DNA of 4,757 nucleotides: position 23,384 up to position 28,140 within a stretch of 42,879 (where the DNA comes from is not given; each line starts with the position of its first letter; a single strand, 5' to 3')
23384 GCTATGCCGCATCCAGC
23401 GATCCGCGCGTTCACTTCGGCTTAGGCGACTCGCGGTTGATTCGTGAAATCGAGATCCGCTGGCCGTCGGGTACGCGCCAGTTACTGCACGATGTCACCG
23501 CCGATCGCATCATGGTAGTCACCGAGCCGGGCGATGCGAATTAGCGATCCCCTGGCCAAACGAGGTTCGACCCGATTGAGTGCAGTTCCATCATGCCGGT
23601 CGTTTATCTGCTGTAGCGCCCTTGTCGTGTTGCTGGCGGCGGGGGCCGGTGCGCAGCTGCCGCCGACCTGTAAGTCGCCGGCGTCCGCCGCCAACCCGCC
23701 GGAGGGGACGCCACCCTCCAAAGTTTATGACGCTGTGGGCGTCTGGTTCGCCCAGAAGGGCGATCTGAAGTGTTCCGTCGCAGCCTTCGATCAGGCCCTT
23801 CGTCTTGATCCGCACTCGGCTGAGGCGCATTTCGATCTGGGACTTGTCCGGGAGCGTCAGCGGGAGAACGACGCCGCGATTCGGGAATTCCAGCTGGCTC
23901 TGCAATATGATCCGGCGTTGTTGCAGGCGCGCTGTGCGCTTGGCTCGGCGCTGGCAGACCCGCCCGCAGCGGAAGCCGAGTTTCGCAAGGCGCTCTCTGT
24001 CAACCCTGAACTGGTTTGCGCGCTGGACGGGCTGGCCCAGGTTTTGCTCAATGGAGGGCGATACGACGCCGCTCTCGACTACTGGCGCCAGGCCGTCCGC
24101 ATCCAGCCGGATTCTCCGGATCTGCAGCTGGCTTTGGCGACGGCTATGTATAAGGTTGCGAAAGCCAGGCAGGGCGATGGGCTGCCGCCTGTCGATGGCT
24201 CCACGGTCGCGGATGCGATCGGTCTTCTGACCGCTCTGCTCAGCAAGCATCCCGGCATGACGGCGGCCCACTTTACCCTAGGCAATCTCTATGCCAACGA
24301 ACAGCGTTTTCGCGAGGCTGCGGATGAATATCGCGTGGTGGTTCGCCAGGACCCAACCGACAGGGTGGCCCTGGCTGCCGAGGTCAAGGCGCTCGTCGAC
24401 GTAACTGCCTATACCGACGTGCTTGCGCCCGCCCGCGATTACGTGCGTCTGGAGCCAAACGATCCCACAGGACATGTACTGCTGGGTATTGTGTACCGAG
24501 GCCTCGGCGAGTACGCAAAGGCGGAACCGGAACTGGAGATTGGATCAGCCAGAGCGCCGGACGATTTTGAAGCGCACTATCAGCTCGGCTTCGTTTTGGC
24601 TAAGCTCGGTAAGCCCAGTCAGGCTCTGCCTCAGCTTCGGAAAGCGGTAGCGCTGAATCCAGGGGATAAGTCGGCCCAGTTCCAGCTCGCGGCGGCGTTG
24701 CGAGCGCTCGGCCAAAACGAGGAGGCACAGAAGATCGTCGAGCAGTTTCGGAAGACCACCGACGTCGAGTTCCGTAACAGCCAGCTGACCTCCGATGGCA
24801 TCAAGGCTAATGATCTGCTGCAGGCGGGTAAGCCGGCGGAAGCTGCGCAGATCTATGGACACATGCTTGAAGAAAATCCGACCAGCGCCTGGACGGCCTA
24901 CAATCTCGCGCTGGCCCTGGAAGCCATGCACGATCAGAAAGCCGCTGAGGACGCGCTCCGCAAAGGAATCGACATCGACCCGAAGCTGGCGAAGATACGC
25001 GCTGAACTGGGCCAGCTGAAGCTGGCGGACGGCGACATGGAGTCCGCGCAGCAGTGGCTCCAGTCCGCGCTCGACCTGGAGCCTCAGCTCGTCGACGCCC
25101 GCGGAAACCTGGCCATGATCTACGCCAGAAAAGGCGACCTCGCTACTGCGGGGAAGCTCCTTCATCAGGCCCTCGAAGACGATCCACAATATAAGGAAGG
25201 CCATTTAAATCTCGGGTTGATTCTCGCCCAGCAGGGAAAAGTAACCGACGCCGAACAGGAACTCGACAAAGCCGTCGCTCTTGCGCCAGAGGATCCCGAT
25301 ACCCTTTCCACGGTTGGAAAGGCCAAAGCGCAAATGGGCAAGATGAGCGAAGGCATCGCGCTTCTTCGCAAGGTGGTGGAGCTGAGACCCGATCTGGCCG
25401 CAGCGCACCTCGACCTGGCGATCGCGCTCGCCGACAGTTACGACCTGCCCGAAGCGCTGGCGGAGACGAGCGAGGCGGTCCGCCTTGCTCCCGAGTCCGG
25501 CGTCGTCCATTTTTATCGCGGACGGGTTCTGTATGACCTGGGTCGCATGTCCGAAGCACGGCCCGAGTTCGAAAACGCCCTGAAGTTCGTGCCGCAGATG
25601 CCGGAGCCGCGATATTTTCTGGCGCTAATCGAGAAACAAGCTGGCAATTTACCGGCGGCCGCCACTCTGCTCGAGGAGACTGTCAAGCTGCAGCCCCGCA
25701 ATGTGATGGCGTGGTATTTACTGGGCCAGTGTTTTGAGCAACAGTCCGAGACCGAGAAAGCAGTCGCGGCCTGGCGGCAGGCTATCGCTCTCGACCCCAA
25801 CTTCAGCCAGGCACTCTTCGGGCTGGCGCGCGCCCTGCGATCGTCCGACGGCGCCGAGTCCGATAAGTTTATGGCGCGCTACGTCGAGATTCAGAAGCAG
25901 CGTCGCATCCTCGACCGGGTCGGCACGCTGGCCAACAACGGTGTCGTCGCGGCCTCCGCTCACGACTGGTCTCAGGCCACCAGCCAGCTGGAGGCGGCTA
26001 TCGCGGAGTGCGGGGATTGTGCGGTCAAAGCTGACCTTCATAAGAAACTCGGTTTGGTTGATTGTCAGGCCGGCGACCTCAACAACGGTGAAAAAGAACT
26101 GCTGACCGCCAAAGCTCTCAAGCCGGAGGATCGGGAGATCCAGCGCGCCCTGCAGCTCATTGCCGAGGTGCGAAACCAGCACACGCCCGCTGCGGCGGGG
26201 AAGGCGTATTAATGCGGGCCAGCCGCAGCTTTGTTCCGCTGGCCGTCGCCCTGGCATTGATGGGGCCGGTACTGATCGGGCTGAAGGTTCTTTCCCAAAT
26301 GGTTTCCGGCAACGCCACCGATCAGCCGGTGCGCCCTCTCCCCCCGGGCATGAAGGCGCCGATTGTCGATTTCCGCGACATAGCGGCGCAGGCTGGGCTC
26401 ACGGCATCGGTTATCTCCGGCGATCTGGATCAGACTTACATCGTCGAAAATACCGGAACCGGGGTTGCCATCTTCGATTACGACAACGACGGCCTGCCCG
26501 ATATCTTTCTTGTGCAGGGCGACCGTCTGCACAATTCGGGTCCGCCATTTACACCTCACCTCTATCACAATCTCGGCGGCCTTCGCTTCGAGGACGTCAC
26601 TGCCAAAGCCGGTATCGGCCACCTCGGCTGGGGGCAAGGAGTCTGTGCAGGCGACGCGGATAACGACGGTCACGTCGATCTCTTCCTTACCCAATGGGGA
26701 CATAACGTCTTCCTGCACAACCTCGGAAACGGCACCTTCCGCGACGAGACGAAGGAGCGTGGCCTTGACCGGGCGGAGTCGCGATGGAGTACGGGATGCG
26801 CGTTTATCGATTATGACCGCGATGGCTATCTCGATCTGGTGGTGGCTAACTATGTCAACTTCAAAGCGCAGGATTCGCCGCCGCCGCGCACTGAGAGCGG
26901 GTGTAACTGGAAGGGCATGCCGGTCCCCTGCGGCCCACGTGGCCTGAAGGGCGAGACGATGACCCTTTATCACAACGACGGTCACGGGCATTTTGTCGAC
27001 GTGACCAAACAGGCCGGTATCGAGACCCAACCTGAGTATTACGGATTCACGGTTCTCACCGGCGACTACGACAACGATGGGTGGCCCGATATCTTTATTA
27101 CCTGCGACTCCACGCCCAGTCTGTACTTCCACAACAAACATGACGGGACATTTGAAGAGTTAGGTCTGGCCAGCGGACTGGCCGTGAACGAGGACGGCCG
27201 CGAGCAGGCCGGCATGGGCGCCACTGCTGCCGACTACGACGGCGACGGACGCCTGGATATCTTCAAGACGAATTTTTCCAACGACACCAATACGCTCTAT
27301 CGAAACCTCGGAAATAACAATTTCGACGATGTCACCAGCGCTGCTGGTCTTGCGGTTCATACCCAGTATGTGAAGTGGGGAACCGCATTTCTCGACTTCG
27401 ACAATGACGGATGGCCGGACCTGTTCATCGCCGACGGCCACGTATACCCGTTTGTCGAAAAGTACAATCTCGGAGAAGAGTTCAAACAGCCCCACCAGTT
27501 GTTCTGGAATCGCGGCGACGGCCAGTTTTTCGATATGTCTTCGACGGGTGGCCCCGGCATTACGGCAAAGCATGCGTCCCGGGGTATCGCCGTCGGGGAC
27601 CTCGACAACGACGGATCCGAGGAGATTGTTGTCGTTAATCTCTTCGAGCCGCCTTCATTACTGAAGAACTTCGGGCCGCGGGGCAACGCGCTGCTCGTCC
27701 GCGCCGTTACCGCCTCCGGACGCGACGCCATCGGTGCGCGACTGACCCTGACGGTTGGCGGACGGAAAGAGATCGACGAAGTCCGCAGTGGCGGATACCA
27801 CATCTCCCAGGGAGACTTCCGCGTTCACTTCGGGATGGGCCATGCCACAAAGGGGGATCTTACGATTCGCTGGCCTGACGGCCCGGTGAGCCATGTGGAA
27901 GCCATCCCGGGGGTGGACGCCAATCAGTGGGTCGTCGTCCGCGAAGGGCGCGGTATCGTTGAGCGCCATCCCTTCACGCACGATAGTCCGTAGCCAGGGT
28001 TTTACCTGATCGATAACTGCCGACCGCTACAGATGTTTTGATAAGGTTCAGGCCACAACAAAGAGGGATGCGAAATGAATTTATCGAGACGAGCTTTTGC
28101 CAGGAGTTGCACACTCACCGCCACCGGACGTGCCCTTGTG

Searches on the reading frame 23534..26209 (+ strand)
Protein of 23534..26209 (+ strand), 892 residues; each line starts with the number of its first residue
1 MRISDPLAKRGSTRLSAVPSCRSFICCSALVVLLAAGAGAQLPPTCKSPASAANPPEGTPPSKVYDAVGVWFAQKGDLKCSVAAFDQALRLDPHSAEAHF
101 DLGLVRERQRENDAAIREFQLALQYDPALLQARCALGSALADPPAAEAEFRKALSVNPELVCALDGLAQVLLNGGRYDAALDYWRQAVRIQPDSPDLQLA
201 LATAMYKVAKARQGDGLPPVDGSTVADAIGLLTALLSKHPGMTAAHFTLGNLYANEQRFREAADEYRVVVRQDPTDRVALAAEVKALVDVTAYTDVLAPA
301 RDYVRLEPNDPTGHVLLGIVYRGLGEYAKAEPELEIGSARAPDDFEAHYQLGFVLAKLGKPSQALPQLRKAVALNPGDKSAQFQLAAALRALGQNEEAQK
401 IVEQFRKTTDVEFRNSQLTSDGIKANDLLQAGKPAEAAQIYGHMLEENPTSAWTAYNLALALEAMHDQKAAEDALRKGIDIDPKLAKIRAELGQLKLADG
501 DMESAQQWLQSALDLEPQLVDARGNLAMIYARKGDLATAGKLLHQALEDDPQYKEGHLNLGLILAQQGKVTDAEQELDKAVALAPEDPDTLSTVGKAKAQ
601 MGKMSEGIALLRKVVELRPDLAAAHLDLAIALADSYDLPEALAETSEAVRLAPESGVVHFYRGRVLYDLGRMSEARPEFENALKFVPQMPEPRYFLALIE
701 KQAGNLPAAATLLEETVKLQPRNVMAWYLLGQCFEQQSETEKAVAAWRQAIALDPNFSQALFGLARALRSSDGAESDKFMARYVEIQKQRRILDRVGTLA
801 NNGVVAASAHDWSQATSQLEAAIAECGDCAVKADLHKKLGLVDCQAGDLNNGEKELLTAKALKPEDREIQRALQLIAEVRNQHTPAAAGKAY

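Call 29: search_protein_families(library=pfam, proteins=[window:23534-26209:+], max_evalue=0.001)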
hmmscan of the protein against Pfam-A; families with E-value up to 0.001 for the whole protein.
window:23534-26209:+ (892 aa): 28 families (the best 25 are shown)
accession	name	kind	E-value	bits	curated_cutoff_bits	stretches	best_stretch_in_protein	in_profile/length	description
PF07719.23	TPR_2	-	7e-74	238.4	27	5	726-756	3-33/34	Tetratricopeptide repeat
PF13414.12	TPR_11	-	1.6e-63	210.5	26.8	5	72-109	4-41/42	TPR repeat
PF13432.12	TPR_16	-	5.1e-61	203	32.7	7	697-756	4-63/65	Tetratricopeptide repeat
PF13431.12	TPR_17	-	6.4e-60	194.9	24.4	1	369-400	3-34/34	Tetratricopeptide repeat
PF14559.12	TPR_19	-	1.2e-58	195.8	25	6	533-589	4-60/68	Tetratricopeptide repeat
PF00515.34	TPR_1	-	4.4e-55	181.8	27.8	2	726-757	3-34/34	Tetratricopeptide repeat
PF13428.12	TPR_14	-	1e-51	168.4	23.5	3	164-203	4-43/44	Tetratricopeptide repeat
PF13181.12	TPR_8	-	9.5e-49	159.9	25.7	0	726-756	3-33/34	Tetratricopeptide repeat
PF23914.1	TPR_CcmH_CycH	-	3.5e-32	111.9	42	4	718-779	44-105/158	Cytochrome c-type biogenesis protein H TPR domain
PF13424.12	TPR_12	-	3.4e-31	107.7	30.1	1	346-404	4-70/77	Tetratricopeptide repeat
PF24575.1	TPR_Slam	-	2.2e-30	105.6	35.2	0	343-400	45-102/104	Surface lipoprotein assembly modifier, N-terminal TPR repeats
PF13371.12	TPR_9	-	6.4e-26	90.6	35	1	71-133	4-66/73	Tetratricopeptide repeat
PF12895.13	ANAPC3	-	2.5e-24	85.8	27.2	1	680-746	13-78/82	Anaphase-promoting complex, cyclosome, subunit 3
PF13174.12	TPR_6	-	1e-23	82.7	26.3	0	726-756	2-32/33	Tetratricopeptide repeat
PF13176.12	TPR_7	-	2.7e-16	58.7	27.9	0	524-552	3-33/36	Tetratricopeptide repeat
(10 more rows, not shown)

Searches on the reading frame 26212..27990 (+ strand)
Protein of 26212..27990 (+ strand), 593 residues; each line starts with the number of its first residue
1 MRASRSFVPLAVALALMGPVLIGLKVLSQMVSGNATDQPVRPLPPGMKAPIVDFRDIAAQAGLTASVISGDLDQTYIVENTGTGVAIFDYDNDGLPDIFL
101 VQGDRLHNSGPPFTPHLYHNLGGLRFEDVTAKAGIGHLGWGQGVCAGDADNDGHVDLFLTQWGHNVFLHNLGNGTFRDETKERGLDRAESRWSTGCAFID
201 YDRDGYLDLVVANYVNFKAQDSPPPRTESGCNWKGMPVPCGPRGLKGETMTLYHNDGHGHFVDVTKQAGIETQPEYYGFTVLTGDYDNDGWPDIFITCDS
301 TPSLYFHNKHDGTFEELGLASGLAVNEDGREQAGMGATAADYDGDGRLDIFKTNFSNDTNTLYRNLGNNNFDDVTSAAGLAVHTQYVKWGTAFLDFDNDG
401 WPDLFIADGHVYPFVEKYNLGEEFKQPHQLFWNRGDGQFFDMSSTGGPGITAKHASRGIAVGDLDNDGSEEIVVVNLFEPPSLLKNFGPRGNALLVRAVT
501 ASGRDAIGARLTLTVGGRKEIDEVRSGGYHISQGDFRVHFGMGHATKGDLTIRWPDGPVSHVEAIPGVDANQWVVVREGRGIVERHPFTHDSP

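Call 29: search_protein_families(library=pfam, proteins=[window:26212-27990:+], max_evalue=0.001)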
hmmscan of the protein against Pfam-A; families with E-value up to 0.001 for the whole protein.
window:26212-27990:+ (593 aa): 3 families
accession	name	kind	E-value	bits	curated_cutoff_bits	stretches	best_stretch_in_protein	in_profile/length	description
PF13517.12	FG-GAP_3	-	1.2e-53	180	26.9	6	285-351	1-60/61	FG-GAP-like repeat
PF01839.29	FG-GAP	-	4.5e-18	65.1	22.1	0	278-296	2-20/37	FG-GAP repeat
PF07593.17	UnbV_ASPIC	-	3.7e-13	49.6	23.4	1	506-566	1-62/68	ASPIC and UnbV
